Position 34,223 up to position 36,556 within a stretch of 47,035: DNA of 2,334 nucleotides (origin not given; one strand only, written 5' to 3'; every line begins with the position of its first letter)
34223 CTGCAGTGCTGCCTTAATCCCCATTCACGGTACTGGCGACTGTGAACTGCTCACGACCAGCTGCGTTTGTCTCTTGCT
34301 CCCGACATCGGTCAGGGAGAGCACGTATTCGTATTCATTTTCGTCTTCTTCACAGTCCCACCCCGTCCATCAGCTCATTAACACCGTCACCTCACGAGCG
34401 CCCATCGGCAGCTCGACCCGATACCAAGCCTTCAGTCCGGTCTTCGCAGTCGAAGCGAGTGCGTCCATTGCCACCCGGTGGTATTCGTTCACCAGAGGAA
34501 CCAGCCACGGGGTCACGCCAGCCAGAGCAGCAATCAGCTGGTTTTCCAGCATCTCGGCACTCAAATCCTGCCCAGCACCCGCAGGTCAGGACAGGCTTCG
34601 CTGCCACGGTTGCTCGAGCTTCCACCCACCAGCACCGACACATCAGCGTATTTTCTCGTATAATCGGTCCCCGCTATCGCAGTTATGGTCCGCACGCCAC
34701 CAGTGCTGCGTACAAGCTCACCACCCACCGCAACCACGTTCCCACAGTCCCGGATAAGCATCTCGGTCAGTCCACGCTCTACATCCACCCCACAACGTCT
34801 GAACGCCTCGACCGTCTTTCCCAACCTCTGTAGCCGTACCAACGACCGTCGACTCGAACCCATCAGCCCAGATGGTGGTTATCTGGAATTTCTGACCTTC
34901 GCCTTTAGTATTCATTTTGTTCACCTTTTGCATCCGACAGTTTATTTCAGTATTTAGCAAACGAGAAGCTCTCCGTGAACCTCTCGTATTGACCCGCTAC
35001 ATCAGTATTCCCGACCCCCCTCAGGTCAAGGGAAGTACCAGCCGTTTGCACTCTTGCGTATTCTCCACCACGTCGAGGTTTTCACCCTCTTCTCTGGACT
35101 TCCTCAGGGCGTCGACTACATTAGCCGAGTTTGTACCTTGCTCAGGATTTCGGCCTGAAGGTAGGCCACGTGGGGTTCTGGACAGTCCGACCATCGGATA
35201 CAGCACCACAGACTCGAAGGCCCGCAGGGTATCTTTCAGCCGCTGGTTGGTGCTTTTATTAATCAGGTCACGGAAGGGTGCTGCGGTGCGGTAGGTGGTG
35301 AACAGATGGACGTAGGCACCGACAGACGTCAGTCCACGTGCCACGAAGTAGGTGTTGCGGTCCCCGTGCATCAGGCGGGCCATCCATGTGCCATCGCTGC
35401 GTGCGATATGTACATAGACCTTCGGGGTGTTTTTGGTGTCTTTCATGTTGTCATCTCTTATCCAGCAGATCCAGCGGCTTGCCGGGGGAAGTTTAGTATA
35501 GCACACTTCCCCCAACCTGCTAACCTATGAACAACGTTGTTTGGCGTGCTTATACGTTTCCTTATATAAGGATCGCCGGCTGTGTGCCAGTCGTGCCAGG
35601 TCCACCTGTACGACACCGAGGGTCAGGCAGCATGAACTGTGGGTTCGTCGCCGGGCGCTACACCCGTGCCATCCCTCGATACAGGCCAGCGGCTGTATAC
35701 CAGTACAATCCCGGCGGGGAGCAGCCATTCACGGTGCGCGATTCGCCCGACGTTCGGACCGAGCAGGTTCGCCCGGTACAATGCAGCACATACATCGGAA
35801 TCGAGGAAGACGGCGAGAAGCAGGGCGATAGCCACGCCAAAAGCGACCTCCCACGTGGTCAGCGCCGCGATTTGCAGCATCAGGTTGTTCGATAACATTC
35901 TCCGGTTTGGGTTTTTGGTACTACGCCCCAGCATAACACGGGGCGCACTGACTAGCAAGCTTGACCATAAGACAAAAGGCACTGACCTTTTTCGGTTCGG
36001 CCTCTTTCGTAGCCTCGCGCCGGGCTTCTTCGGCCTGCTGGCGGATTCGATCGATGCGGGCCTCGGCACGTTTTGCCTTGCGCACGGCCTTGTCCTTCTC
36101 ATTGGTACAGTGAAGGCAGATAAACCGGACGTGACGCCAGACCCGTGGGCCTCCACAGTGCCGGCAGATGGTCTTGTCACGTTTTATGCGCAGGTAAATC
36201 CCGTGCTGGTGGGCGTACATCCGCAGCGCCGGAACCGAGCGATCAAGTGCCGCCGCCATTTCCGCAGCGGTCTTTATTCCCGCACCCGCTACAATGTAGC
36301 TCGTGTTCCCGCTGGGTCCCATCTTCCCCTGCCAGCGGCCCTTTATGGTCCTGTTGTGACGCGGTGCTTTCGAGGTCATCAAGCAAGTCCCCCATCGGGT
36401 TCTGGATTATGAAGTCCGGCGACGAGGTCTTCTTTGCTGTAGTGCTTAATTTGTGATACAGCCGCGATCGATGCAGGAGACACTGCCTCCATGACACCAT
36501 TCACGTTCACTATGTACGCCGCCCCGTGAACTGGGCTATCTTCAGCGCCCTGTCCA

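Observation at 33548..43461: CRP-type palindromes TGTGA-N6-TCACA upstream of four of these promoters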

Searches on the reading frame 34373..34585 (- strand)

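Call 36: search_protein_families(library=pfam, max_evalue=0.1, proteins=[window:34373-34585:-])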
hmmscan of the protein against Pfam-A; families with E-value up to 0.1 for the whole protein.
window:34373-34585:- (71 aa): 1 family
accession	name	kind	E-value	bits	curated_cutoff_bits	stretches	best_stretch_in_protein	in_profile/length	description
PF05512.16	AWPM-19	-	0.022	15.3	27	1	11-62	52-102/142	AWPM-19-like family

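Call 37: search_protein_families(library=phrogs, max_evalue=0.01, proteins=[window:34373-34585:-])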
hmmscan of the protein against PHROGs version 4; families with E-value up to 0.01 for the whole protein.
window:34373-34585:- (71 aa): 0 families

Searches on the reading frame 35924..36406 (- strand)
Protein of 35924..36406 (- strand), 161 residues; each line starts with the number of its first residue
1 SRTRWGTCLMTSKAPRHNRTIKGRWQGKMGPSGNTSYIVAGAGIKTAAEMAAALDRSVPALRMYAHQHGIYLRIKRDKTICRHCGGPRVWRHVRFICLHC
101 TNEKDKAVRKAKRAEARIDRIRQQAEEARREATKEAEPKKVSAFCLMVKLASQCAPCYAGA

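Call 36: search_protein_families(library=pfam, max_evalue=0.1, proteins=[window:35924-36406:-])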
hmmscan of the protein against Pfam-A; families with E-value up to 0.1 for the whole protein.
window:35924-36406:- (161 aa): 1 family
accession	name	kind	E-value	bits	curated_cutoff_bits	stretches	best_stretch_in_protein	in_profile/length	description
PF13728.12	TraF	-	0.019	15.2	23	1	104-155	28-79/224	F plasmid transfer operon protein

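Call 37: search_protein_families(library=phrogs, max_evalue=0.01, proteins=[window:35924-36406:-])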
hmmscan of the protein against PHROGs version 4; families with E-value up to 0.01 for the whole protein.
window:35924-36406:- (161 aa): 5 families
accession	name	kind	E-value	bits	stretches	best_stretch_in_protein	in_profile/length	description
phrog_323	-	transcription regulation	6.9e-05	23.5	1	37-129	156-276/319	transcriptional regulator, D5-like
phrog_32961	-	unknown function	0.0018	19.6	1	94-150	19-75/161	-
phrog_4218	-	DNA, RNA and nucleotide metabolism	0.0053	16.9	1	57-114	247-306/333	anaerobic ribonucleoside reductase large subunit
phrog_34555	-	unknown function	0.0068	18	0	102-139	55-91/137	-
phrog_18991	-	unknown function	0.0092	17.1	0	109-148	9-47/62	-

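Call 41: search_dna_similar(query=window:35924-36406:-, collection=phages, mode=protein, max_rows=25, max_evalue=0.001)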
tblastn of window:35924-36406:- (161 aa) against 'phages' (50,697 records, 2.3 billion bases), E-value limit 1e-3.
No match.

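Call 63: find_homologous_proteins(query=window:35924-36379:-, max_evalue=0.01)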
Query seq(152 aa) (152 aa): 1 proteins with E <= 0.01 among 47 candidates.
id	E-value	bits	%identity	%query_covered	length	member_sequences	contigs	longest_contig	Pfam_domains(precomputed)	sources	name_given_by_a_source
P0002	4.2e-76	272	88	93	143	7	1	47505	-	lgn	-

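Call 64: find_encoding_contigs(protein=P0002, flank=10000, max_places=10)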
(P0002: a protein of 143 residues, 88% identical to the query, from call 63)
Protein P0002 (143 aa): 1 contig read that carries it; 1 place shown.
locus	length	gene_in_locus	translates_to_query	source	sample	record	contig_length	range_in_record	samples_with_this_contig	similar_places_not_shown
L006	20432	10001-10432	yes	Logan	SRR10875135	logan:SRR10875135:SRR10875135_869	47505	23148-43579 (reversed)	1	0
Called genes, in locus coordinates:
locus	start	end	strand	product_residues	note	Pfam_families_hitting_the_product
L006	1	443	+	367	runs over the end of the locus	PF00709:Adenylsucc_synt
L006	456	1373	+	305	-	PF18909:dGTP_diPhyd_N, PF04447:dATP-dGTP_PPHyd (weak)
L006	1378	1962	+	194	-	PF12917:YfbR-like, PF13023:HD_3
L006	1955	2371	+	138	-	-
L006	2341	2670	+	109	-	-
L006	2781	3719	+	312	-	-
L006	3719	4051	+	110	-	-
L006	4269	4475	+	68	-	-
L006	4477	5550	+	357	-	-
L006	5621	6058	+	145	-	-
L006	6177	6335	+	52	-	-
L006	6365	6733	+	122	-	-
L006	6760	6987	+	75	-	PF14373:Imm_superinfect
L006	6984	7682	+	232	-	-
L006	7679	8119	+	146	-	-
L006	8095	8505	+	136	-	-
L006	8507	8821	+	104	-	-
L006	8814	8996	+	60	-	-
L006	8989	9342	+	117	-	-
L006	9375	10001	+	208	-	-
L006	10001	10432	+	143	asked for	-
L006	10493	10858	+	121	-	-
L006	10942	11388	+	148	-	-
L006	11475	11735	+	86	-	-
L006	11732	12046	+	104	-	-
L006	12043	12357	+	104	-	-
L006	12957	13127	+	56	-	-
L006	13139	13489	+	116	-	PF06019:Phage_30_8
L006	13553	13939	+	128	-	-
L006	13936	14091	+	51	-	-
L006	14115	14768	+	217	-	-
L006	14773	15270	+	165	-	-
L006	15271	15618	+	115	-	PF16083:Phage_holin_3_3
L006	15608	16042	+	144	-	-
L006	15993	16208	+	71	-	-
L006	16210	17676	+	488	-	PF03237:Terminase_6N (weak)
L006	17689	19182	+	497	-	PF13264:DUF4055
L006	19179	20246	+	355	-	PF04233:Phage_Mu_F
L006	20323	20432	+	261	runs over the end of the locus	-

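Call 67: find_homologous_proteins(query=L006:2781-3716:+, max_evalue=1e-10)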
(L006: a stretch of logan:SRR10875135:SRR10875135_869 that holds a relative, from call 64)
Query L006:2781-3716:+ (312 aa): 26 proteins with E <= 1e-10 among 3291 candidates.
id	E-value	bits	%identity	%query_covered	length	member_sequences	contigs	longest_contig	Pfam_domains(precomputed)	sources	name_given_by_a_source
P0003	1.5e-201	686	96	100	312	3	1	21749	-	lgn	-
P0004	2.3e-110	387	60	100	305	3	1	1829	-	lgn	-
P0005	4.9e-106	373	59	100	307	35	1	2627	-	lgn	-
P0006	6.7e-100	353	57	100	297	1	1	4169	-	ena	-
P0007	1.4e-99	352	55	100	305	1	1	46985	-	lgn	-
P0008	4.7e-99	350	57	100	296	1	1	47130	-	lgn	-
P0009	2.2e-98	348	56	100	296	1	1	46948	-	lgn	-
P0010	4.8e-98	346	56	100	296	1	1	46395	-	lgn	-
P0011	7.6e-98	346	57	100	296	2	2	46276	-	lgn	-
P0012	8.3e-98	346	57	100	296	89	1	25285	-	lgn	-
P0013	1.1e-97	345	57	100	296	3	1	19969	-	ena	-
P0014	3.4e-97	344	56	100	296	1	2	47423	-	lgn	-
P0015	4.7e-97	343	56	100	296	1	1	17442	-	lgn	-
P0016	1.2e-96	342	56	100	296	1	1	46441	-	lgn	-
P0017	1.1e-54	204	40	99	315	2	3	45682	-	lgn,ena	-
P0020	7.7e-48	182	38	98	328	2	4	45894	-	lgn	-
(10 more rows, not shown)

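Call 68: find_encoding_contigs(protein=P0003, flank=10000, max_places=5)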
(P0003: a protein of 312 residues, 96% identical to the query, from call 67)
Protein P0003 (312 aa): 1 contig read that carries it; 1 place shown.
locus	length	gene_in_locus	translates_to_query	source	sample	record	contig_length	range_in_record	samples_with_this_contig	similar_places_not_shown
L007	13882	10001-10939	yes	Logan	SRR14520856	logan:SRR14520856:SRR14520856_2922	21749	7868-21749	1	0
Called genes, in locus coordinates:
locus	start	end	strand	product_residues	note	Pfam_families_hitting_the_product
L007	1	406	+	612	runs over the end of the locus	PF00176:SNF2-rel_dom, PF00271:Helicase_C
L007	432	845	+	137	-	PF23992:Pam3_gp32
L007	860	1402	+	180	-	PF23984:DUF7307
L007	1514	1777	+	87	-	-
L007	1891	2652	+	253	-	PF23977:Pam3_Gp34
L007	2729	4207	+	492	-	PF00580:UvrD-helicase, PF13245:AAA_19, PF13604:AAA_30 (faint), PF13361:UvrD_C, PF13538:UvrD_C_2 (weak)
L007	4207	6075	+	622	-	PF01612:DNA_pol_A_exo1, PF00476:DNA_pol_A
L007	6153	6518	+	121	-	-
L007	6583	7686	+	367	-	PF00709:Adenylsucc_synt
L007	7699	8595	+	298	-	PF18909:dGTP_diPhyd_N, PF04447:dATP-dGTP_PPHyd (weak)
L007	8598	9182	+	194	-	PF12917:YfbR-like, PF13023:HD_3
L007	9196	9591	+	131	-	-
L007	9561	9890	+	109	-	-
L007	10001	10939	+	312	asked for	-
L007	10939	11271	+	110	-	-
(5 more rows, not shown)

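Call 69: find_encoding_contigs(protein=P0005, flank=10000, max_places=5)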
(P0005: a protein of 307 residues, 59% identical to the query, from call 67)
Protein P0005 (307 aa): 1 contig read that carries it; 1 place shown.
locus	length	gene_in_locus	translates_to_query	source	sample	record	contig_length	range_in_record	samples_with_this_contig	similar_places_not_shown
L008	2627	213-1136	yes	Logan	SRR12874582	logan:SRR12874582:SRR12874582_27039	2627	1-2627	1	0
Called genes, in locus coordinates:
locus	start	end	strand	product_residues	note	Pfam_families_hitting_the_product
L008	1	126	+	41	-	?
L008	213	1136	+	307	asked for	-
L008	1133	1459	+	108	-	-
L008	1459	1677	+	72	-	-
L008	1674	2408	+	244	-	-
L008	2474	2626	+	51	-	?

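Call 70: find_encoding_contigs(protein=P0004, flank=10000, max_places=5)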
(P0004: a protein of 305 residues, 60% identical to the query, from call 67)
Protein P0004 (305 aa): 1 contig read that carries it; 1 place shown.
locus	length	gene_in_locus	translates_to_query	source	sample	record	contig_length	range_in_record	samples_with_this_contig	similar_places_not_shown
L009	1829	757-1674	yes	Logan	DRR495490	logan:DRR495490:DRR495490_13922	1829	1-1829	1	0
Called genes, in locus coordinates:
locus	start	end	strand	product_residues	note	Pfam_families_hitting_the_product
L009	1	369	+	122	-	?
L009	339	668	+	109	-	-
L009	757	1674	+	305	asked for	-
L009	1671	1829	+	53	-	?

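Call 71: find_encoding_contigs(protein=P0017, flank=10000, max_places=3)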
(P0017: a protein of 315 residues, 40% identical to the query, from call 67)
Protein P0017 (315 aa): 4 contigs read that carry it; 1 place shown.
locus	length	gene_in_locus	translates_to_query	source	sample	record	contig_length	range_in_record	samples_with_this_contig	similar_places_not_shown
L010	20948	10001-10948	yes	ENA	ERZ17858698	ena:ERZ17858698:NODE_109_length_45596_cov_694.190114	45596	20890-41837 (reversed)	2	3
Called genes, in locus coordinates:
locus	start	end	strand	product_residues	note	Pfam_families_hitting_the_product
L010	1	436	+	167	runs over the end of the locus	PF23984:DUF7307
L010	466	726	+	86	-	-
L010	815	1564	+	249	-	PF23977:Pam3_Gp34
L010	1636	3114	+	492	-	PF00580:UvrD-helicase, PF13245:AAA_19, PF13604:AAA_30 (faint), PF13361:UvrD_C, PF13538:UvrD_C_2 (weak)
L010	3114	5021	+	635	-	PF01612:DNA_pol_A_exo1, PF00476:DNA_pol_A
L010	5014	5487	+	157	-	-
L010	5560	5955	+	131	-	-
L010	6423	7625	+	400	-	PF00709:Adenylsucc_synt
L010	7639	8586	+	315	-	PF18909:dGTP_diPhyd_N, PF04447:dATP-dGTP_PPHyd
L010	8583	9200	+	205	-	PF12917:YfbR-like, PF13023:HD_3 (weak)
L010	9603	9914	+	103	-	-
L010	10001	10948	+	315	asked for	-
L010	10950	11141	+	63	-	-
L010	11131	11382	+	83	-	-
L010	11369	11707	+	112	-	-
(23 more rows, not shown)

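Call 72: find_encoding_contigs(protein=P0020, flank=10000, max_places=3)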
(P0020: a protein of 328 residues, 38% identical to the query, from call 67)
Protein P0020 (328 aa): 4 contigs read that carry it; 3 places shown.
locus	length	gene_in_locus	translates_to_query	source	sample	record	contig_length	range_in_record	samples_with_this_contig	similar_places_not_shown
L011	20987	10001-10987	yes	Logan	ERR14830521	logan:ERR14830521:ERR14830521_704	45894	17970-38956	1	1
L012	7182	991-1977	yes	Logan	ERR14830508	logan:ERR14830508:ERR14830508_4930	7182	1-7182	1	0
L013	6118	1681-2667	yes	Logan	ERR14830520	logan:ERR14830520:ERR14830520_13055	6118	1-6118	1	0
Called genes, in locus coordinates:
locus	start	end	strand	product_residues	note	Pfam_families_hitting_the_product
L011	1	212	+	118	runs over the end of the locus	PF23992:Pam3_gp32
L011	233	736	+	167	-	PF23984:DUF7307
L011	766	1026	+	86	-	-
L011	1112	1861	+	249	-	PF23977:Pam3_Gp34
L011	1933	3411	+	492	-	PF00580:UvrD-helicase, PF13245:AAA_19, PF13604:AAA_30 (faint), PF13361:UvrD_C, PF13538:UvrD_C_2 (weak)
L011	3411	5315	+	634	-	PF01612:DNA_pol_A_exo1, PF00476:DNA_pol_A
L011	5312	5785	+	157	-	-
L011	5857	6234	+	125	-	-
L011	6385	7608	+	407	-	PF00709:Adenylsucc_synt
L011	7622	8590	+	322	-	PF18909:dGTP_diPhyd_N, PF04447:dATP-dGTP_PPHyd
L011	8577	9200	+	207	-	PF12917:YfbR-like, PF13023:HD_3 (weak), PF01966:HD (faint)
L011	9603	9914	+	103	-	-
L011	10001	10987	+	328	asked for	-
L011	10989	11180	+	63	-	-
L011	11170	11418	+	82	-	-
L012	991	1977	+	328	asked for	-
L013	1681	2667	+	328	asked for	-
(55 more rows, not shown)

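Call 83: search_protein_families(library=pfam, max_evalue=0.1, proteins=[L006:4477-5547:+, L006:6177-6332:+, L006:6984-7679:+, L006:8095-8502:+, L006:8814-8993:+, L006:8989-9339:+, L006:10001-10429:+, L006:10942-11385:+, L006:11732-12043:+, L006:12043-12354:+])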
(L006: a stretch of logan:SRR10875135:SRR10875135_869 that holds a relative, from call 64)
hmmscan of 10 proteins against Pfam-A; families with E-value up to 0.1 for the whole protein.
L006:4477-5547:+ (357 aa): 0 families

L006:6177-6332:+ (52 aa): 0 families

L006:6984-7679:+ (232 aa): 0 families

L006:8095-8502:+ (136 aa): 0 families

L006:8814-8993:+ (60 aa): 0 families

L006:8989-9339:+ (117 aa): 0 families

L006:10001-10429:+ (143 aa): 3 families
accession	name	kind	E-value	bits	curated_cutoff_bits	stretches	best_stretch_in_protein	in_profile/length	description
PF00558.24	Vpu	-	0.041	14.1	24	1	97-128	36-62/81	Vpu protein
PF09723.15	Zn_ribbon_8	-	0.079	13.4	34.4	0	68-82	25-39/41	Zinc ribbon domain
PF13597.11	NRDD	-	0.095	11.8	26.2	0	52-104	491-538/562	Anaerobic ribonucleoside-triphosphate reductase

L006:10942-11385:+ (148 aa): 1 family
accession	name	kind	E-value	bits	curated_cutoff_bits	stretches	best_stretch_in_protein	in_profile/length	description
PF12424.13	ATP_Ca_trans_C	-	0.016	16.1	22.9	0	101-118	9-27/47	Plasma membrane calcium transporter ATPase C terminal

L006:11732-12043:+ (104 aa): 2 families
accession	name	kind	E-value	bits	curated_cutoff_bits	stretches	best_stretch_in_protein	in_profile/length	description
PF01915.27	Glyco_hydro_3_C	-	0.048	14.1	31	1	3-81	70-142/200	Glycosyl hydrolase family 3 C-terminal domain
PF05512.16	AWPM-19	-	0.055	14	27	1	38-88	53-102/142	AWPM-19-like family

L006:12043-12354:+ (104 aa): 0 families

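Call 84: search_protein_families(library=phrogs, max_evalue=0.01, proteins=[L006:4477-5547:+, L006:6177-6332:+, L006:6984-7679:+, L006:8095-8502:+, L006:8814-8993:+, L006:8989-9339:+, L006:10001-10429:+, L006:10942-11385:+, L006:11732-12043:+, L006:12043-12354:+])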
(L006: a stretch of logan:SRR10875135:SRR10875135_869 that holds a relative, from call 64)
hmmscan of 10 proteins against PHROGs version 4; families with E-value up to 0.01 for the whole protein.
L006:4477-5547:+ (357 aa): 0 families

L006:6177-6332:+ (52 aa): 0 families

L006:6984-7679:+ (232 aa): 2 families
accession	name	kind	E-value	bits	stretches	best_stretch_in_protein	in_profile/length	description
phrog_8380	-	unknown function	2e-35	123.5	1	59-228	44-211/212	-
phrog_4796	-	unknown function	4e-21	76.8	1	156-228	140-211/214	-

L006:8095-8502:+ (136 aa): 0 families

L006:8814-8993:+ (60 aa): 0 families

L006:8989-9339:+ (117 aa): 0 families

L006:10001-10429:+ (143 aa): 2 families
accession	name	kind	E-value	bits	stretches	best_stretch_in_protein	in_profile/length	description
phrog_323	-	transcription regulation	6.9e-07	30.1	1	16-106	144-255/319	transcriptional regulator, D5-like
phrog_4218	-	DNA, RNA and nucleotide metabolism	0.00043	20.5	1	27-105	223-306/333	anaerobic ribonucleoside reductase large subunit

L006:10942-11385:+ (148 aa): 0 families

L006:11732-12043:+ (104 aa): 0 families

L006:12043-12354:+ (104 aa): 0 families

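Call 91: predict_structure(protein=P0002)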
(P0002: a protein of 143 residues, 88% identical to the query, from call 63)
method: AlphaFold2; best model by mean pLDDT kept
length: 143 residues; sequences in the alignment: 1
mean_pLDDT: 55.4   pTM: 0.31
mean pLDDT of the five models: 55.4, 55.0, 54.1, 53.0, 49.6
residues with pLDDT >= 90: 16; 70-90: 15; 50-70: 31; < 50: 81
segments of 3 or more residues with pLDDT < 50: 1-32, 37-41, 43-45, 47-74, 79-87
pLDDT, mean of each block of 10 residues (from residue 1): 33 37 45 49 46 41 39 46 43 73 92 94 72 64 55
secondary structure, 60 per line:
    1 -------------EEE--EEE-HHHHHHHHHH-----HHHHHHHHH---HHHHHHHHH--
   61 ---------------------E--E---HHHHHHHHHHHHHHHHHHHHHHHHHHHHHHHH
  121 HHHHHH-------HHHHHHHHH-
elements in order: E14-16 E19-21 H23-32 H38-46 H50-58 H89-126 H134-142

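Call 92: search_solved_structures(query=P0002, max_evalue=1)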
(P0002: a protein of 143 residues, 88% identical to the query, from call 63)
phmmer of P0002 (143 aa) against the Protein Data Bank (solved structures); distinct sequences matched with E-value up to 1: 2.
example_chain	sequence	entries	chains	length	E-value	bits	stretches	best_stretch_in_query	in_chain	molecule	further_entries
7ulb_A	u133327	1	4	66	0.24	14.6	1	48-94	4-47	Mambalgin-1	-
5do6_A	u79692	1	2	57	0.6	13.4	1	56-94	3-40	Mambalgin-1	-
